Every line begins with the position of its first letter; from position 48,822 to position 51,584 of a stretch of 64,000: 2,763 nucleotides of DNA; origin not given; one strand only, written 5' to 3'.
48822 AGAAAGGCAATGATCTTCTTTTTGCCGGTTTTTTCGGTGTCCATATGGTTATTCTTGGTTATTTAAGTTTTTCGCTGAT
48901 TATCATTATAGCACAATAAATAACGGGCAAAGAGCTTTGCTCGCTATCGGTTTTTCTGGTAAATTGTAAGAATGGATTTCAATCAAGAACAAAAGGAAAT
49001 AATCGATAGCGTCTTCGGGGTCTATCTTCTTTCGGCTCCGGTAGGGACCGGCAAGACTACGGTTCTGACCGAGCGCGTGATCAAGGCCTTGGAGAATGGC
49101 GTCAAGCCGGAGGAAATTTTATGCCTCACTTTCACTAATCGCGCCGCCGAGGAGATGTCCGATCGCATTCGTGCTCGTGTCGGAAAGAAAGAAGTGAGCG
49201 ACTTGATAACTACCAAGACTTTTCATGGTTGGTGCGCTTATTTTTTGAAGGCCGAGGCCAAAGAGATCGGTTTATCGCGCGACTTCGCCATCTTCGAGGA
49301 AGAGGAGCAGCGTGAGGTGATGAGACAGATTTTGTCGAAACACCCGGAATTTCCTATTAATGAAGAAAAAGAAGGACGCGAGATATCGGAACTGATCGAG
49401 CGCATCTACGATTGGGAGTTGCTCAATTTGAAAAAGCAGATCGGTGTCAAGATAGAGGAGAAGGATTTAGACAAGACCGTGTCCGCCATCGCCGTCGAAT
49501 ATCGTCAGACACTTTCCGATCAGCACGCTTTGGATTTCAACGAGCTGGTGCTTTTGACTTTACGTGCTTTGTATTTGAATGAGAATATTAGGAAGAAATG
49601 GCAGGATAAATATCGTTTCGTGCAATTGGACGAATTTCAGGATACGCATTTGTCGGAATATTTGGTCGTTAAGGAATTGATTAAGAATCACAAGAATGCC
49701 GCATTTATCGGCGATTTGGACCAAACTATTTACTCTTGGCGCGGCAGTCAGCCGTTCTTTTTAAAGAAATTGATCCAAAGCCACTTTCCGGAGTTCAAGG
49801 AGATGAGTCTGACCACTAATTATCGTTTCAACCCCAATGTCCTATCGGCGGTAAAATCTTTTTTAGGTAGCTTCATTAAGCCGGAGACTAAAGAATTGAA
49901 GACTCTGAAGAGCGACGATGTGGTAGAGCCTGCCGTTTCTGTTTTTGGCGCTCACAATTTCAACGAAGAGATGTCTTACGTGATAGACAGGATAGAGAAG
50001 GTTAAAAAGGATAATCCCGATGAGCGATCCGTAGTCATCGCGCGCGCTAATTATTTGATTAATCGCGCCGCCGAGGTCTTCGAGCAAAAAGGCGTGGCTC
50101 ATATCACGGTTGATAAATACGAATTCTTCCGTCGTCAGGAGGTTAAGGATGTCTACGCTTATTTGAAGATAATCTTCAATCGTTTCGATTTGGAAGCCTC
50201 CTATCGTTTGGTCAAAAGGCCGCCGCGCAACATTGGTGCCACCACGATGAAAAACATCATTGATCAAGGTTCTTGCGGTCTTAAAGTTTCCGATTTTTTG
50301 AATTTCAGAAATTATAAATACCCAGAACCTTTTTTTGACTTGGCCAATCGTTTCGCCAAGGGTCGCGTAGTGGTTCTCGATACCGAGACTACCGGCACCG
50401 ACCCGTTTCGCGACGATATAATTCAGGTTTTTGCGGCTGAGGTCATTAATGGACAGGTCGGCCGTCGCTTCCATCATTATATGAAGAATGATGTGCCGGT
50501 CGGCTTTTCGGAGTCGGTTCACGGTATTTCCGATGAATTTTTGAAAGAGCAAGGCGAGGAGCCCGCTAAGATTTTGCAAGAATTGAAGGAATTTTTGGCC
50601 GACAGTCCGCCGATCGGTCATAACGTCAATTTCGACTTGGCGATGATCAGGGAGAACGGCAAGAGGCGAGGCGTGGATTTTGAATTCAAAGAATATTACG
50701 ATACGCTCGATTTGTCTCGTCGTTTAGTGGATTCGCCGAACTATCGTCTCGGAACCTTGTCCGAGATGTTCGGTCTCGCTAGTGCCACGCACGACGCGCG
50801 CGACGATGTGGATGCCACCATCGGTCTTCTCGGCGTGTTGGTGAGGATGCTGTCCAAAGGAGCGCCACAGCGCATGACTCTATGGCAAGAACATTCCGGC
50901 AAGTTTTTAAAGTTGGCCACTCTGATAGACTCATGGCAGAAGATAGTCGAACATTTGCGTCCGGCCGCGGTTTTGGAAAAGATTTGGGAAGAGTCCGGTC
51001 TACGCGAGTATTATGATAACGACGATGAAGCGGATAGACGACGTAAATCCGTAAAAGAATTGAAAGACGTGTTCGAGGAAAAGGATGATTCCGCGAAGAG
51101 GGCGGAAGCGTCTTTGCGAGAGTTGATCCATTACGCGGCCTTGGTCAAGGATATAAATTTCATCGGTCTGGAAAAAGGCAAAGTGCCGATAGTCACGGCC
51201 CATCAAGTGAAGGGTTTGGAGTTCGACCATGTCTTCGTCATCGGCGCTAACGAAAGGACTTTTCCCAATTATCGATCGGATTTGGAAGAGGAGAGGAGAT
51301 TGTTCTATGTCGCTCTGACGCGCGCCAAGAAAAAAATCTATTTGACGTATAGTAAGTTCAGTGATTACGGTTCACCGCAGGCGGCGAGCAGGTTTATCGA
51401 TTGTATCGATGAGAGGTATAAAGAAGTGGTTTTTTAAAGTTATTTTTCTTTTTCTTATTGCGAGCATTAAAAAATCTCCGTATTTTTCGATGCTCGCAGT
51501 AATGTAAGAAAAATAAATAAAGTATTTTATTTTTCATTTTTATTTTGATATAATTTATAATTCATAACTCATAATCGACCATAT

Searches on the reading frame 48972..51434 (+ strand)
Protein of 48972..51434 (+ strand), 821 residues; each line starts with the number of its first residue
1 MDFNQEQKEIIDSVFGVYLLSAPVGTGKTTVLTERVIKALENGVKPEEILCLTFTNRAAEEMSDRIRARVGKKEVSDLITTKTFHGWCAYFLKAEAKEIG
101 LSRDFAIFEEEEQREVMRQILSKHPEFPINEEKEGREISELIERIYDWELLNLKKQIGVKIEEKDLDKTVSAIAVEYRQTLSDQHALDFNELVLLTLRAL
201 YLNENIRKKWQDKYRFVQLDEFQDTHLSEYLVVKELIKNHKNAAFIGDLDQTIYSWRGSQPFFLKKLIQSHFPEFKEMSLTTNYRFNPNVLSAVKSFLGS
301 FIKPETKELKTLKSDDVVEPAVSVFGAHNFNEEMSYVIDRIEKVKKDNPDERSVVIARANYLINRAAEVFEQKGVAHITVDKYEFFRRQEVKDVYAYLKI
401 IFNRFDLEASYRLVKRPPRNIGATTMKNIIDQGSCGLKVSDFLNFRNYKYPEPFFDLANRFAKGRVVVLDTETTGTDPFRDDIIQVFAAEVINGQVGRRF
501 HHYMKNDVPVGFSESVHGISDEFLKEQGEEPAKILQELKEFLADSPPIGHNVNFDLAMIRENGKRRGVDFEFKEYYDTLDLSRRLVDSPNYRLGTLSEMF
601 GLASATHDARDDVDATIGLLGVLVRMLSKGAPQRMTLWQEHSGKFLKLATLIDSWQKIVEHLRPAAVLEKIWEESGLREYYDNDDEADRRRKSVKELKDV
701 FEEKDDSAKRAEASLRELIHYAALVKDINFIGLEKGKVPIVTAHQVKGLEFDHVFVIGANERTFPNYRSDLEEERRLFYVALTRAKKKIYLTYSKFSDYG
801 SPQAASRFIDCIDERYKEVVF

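Call 41: search_protein_families(library=pfam, proteins=[window:48972-51434:+], max_evalue=0.001)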
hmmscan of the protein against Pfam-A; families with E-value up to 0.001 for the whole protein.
window:48972-51434:+ (821 aa): 10 families
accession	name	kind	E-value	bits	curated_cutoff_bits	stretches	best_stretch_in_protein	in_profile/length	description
PF13361.12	UvrD_C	-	5.7e-72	243.5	25.6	1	279-795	2-349/350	UvrD-like helicase C-terminal domain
PF00580.27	UvrD-helicase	-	1.2e-65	222.4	23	1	4-269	2-268/271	UvrD/REP helicase N-terminal domain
PF00929.31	RNase_T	-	3.4e-22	80.2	24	1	467-619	1-163/164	Exonuclease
PF13245.12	AAA_19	-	9.4e-17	61.9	25.1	1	15-255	11-132/134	AAA domain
PF13538.12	UvrD_C_2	-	5e-12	45.9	27.4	1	740-791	4-51/52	UvrD-like helicase C-terminal domain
PF01443.25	Viral_helicase1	-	1.3e-07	32.2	21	1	734-791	178-226/228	Viral superfamily 1 RNA helicase core domain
PF13604.12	AAA_30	-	9.2e-05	22.7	27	1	4-67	3-67/191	AAA domain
PF13087.12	AAA_12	-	0.00022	21.3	27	0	720-791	117-190/195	AAA domain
PF13086.12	AAA_11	-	0.00055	20.2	27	0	3-79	2-85/257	AAA domain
PF01612.26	DNA_pol_A_exo1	-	0.00094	19.5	23.6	0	456-597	12-124/173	3'-5' exonuclease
